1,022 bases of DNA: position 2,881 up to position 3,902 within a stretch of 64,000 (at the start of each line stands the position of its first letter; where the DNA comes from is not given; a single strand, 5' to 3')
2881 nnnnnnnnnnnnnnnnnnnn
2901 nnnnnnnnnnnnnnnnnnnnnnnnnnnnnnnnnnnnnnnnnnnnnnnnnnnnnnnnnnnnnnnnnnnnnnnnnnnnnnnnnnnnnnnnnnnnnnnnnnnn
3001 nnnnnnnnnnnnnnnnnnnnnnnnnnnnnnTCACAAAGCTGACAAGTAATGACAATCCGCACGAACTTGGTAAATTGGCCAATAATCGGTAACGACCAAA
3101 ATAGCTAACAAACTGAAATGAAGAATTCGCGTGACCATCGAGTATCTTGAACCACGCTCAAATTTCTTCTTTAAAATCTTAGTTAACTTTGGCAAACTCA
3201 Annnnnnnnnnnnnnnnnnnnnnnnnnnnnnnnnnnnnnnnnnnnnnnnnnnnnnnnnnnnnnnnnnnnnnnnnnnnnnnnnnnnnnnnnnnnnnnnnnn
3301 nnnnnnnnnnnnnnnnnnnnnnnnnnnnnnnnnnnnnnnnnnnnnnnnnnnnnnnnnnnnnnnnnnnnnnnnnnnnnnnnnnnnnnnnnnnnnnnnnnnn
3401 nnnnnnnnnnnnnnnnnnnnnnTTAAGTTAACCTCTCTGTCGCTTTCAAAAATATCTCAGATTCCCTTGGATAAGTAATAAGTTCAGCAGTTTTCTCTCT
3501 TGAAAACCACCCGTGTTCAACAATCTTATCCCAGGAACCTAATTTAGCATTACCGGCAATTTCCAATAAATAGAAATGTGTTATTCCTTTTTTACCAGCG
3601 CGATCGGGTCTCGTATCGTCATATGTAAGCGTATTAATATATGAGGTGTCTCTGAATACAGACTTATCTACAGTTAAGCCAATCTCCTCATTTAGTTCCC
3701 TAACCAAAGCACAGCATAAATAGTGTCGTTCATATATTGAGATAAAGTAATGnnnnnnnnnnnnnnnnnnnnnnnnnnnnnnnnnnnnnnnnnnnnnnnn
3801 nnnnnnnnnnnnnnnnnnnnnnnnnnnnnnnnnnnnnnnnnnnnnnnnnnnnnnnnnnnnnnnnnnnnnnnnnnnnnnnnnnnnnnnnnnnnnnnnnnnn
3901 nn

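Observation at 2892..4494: hicBA toxin-antitoxin pair and a decapitated NUDIX gene sandwiched between tRNA-Thr and tRNA-Gly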

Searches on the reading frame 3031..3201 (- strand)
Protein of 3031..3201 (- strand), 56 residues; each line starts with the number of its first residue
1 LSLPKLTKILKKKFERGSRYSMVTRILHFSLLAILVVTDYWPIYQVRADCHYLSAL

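Call 29: search_protein_families(library=pfam, proteins=[window:3031-3201:-], max_evalue=1)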
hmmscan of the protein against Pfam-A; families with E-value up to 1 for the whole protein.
window:3031-3201:- (56 aa): 1 family
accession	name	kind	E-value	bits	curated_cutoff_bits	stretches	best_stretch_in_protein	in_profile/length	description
PF13198.11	DUF4014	-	0.015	16.1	23.2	1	6-44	1-35/72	Protein of unknown function (DUF4014)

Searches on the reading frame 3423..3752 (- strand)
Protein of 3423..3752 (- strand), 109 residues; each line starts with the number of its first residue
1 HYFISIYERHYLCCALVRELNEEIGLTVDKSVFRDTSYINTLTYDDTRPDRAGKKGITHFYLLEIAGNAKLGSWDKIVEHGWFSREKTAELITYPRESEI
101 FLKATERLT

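Call 5: search_protein_families(library=pfam, proteins=[window:3423-3707:-, window:3423-3752:-], max_evalue=1)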
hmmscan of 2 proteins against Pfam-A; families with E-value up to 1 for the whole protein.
window:3423-3707:- (94 aa): 2 families
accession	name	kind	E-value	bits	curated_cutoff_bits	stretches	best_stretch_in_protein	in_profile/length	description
PF00293.34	NUDIX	-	1.9e-06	28.4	21.1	1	2-76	49-121/134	NUDIX domain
PF22327.2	Nudt16-like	-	0.017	15.5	27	1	2-51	54-96/161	U8 snoRNA-decapping enzyme-like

window:3423-3752:- (109 aa): 2 families
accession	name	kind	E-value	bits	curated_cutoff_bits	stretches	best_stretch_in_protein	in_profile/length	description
PF00293.34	NUDIX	-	4.8e-07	30.3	21.1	1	15-91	47-121/134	NUDIX domain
PF22327.2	Nudt16-like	-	0.001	19.5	27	1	11-66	48-96/161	U8 snoRNA-decapping enzyme-like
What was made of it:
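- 3423..3707 (-): 3' two-thirds of the NUDIX gene, a pseudogene remnant. Gene callers report it as a 94-aa TTG ORF. Pfam NUDIX positions 49-121 of 134 (call 5).
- Checked: NUDIX remnant: the TTG ORF 3707-3423 matches Pfam NUDIX positions 49-121 of 134 (call 5) and begins at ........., the second half of the Nudix box.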

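Call 8: find_homologous_proteins(query=window:3423-3752:-, max_evalue=0.001)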
Query window:3423-3752:- (109 aa): 2 proteins with E <= 0.001 among 2 candidates.
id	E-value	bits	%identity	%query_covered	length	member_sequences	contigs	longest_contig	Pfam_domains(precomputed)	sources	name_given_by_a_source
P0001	4.4e-55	203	99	86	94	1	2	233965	PF00293.35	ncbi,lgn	-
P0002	2.8e-44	168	83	86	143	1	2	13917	PF22327.3,PF00293.35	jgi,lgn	jgi:8-oxo-dGTP pyrophosphatase MutT (NUDIX family)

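Call 10: find_encoding_contigs(protein=P0002, flank=6000)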
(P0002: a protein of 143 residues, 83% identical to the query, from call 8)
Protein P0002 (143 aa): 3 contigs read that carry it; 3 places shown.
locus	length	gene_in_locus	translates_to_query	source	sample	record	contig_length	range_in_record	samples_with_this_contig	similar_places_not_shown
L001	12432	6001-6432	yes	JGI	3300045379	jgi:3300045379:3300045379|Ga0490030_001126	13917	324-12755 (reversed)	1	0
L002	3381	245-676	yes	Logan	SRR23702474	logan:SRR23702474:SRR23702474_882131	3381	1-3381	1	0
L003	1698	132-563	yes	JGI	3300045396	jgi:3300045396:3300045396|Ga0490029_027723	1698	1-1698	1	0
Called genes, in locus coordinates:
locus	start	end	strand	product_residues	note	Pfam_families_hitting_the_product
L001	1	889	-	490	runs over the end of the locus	PF02934:GatB_N, PF02637:GatB_Yqey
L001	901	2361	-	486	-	PF01425:Amidase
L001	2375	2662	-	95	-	PF20977:GatF (faint), PF02686:GatC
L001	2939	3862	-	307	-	PF01435:Peptidase_M48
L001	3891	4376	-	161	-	PF04011:LemA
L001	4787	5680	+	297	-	PF01476:LysM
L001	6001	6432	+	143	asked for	PF00293:NUDIX, PF22327:Nudt16-like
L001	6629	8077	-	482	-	-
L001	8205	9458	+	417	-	-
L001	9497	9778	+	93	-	-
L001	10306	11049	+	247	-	PF12733:Cadherin-like (faint), PF17936:Big_6 (faint), PF19077:Big_13 (faint), PF26259:DUF8063 (faint), PF09136:Glucodextran_B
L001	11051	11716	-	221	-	PF04932:Wzy_C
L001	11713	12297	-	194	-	-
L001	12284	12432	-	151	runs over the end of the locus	-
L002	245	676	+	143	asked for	PF00293:NUDIX, PF22327:Nudt16-like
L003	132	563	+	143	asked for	PF00293:NUDIX, PF22327:Nudt16-like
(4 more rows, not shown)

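Call 11: find_encoding_contigs(protein=P0001, flank=6000)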
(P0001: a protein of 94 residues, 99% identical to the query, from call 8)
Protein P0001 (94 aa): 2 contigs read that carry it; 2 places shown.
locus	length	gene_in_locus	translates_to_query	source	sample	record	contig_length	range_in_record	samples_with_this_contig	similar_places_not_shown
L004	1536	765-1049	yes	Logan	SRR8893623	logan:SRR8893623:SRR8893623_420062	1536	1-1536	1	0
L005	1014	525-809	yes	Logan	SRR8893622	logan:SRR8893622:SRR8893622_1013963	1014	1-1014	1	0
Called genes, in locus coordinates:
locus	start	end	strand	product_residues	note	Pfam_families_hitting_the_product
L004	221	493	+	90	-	-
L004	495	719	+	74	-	PF07927:HicA_toxin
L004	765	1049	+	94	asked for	PF00293:NUDIX (weak)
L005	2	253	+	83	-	?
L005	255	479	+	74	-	PF07927:HicA_toxin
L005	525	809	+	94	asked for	PF00293:NUDIX (weak)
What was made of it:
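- Only contigs identical in DNA carry the ORF (calls 8, 11).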

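Call 16: find_related_loci(query=P0002, collection=genome_contigs, flank=6000)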
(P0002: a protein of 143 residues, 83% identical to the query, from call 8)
Query P0002 (143 aa) in genome_contigs; peptide patterns used: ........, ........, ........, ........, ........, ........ (x = any residue, [..] = any of these).
80 stretches matched a pattern; 1 encode a relative of the query (tblastn E <= 1e-3); 1 distinct loci.
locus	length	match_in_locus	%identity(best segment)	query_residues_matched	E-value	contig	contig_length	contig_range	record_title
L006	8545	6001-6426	56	1-142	2e-52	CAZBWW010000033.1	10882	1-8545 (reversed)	MAG TPA_asm: uncultured Candidatus Saccharibacteria bacterium isolate SRP329715_co1_384 genome assembly, contig: NODE_92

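Call 19: find_related_loci(query=P0002, collection=metagenome_contigs, flank=6000)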
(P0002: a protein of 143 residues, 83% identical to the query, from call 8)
Query P0002 (143 aa) in metagenome_contigs; peptide patterns used: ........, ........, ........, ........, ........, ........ (x = any residue, [..] = any of these).
153 stretches matched a pattern; 2 encode a relative of the query (tblastn E <= 1e-3); 2 distinct loci.
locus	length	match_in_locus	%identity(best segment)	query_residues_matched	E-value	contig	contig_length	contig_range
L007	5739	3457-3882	56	1-142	1e-52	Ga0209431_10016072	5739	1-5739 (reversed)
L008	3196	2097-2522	56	1-142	1e-52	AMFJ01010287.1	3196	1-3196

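Call 27: search_protein_families(library=ncbifam, proteins=[P0002], max_evalue=1)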
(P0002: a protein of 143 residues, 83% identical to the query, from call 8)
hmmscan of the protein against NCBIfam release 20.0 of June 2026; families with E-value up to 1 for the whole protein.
P0002 (143 aa): 21 families
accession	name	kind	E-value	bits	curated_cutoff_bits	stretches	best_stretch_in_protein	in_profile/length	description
NF006530.0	PRK08999.1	equivalog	8.6e-10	38.1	245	1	26-65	29-67/315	Nudix family hydrolase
NF008044.0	PRK10776.1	equivalog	2.2e-08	34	148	1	26-69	27-70/130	8-oxo-dGTP diphosphatase MutT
TIGR00586.1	mutt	equivalog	2.3e-07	30.9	97.9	1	26-66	28-68/129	8-oxo-dGTP diphosphatase MutT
NF003786.0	PRK05379.1-2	equivalog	2.1e-06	27.2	397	1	29-106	242-316/354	bifunctional nicotinamide-nucleotide adenylyltransferase/Nudix hydroxylase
NF007834.0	PRK10546.1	equivalog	4.8e-06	26.4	156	1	29-66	29-65/135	pyrimidine (deoxy)nucleoside triphosphate diphosphatase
NF006961.0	PRK09438.1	equivalog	7.8e-06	25.4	103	1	8-131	11-138/151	dihydroneopterin triphosphate diphosphatase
TIGR02705.1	nudix_YtkD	equivalog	1.1e-05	25.1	154.4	1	21-64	36-78/156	RNA deprotection pyrophosphohydrolase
NF001936.0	PRK00714.1-3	equivalog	1.2e-05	25.2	118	1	18-61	21-65/155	RNA pyrophosphohydrolase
NF003791.0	PRK05379.2-3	equivalog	7.3e-05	22.1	409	1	27-99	224-293/340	bifunctional nicotinamide-nucleotide adenylyltransferase/Nudix hydroxylase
NF003788.0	PRK05379.1-5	equivalog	0.00014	21.2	354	1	29-88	237-294/351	bifunctional nicotinamide-nucleotide adenylyltransferase/Nudix hydroxylase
NF001937.0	PRK00714.1-4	equivalog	0.00015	21.4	139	1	28-64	29-64/161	RNA pyrophosphohydrolase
NF001934.0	PRK00714.1-1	equivalog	0.0005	19.5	241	1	27-64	28-64/176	RNA pyrophosphohydrolase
NF003787.0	PRK05379.1-4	equivalog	0.00065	18.8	449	1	29-84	232-285/346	bifunctional nicotinamide-nucleotide adenylyltransferase/Nudix hydroxylase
NF011963.0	PRK15434.1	subfamily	0.0011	18.8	146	1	16-80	25-91/159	GDP-mannose mannosyl hydrolase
NF007980.0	PRK10707.1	equivalog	0.0013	18.4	134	1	26-61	57-91/192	CoA pyrophosphatase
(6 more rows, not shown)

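Call 29: search_protein_families(library=pfam, proteins=[L001:6629-8077:-, L001:8205-9458:+, L001:9497-9778:+], max_evalue=1)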
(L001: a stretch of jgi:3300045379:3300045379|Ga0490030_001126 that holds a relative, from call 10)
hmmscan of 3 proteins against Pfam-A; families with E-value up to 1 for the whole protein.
L001:6629-8077:- (482 aa): 1 family
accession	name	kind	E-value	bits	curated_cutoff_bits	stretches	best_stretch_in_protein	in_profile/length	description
PF07676.18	PD40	-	0.37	11.2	20.9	0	174-191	16-34/38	WD40-like Beta Propeller Repeat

L001:8205-9458:+ (417 aa): 5 families
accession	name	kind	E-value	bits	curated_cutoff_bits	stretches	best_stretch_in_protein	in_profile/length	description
PF18593.6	CdiI_2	-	0.025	15.8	26.7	1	76-122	21-67/91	CdiI immunity protein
PF18822.6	CdvA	-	0.042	14.3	30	0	156-213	39-96/123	CdvA-like coiled-coil domain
PF06757.18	Ins_allergen_rp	-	0.044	14.1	23.2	1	77-106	29-59/174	Insect allergen related repeat, nitrile-specifier detoxification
PF19914.5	WEF-hand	-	0.23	12.8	27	0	79-127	12-61/81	Wolframin EF-hand domain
PF05227.19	CHASE3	-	0.27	11.6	28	1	75-110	93-129/138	CHASE3 domain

L001:9497-9778:+ (93 aa): 2 families
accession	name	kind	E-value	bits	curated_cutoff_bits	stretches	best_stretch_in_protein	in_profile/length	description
PF13623.11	SurA_N_2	-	0.0031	17.8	28.5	1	7-77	9-80/145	SurA-like N-terminal domain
PF21340.4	Polysacc_lyase-like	-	0.029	14.1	27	1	11-58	58-105/209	Cip1-like, core domain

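Call 30: search_protein_families(library=padloc, proteins=[L001:6629-8077:-, L001:8205-9458:+, L001:9497-9778:+, P0002], max_evalue=0.1)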
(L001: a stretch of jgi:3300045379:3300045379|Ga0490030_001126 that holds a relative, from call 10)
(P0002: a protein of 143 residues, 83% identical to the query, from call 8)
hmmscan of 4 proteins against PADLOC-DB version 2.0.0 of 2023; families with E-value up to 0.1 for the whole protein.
L001:6629-8077:- (482 aa): 0 families

L001:8205-9458:+ (417 aa): 0 families

L001:9497-9778:+ (93 aa): 0 families

P0002 (143 aa): 1 family
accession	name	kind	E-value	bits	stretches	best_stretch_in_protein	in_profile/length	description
PDLC04899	PDC-S07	-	9.9e-10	36.2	1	26-65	29-67/135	-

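Call 59: list_cluster_members(proteins=[P0001, P0003, P0002])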
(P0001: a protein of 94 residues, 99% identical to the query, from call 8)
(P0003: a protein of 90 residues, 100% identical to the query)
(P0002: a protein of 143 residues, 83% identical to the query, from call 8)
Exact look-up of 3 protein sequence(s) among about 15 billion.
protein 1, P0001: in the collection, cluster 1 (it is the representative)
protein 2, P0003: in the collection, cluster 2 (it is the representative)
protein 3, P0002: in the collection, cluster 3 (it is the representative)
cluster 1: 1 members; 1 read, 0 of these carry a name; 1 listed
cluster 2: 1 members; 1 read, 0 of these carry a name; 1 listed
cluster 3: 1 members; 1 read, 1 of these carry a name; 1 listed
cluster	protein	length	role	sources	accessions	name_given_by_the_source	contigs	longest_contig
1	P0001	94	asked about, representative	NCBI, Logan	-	-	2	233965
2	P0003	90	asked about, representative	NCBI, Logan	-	-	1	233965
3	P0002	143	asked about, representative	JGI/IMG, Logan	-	8-oxo-dGTP pyrophosphatase MutT (NUDIX family)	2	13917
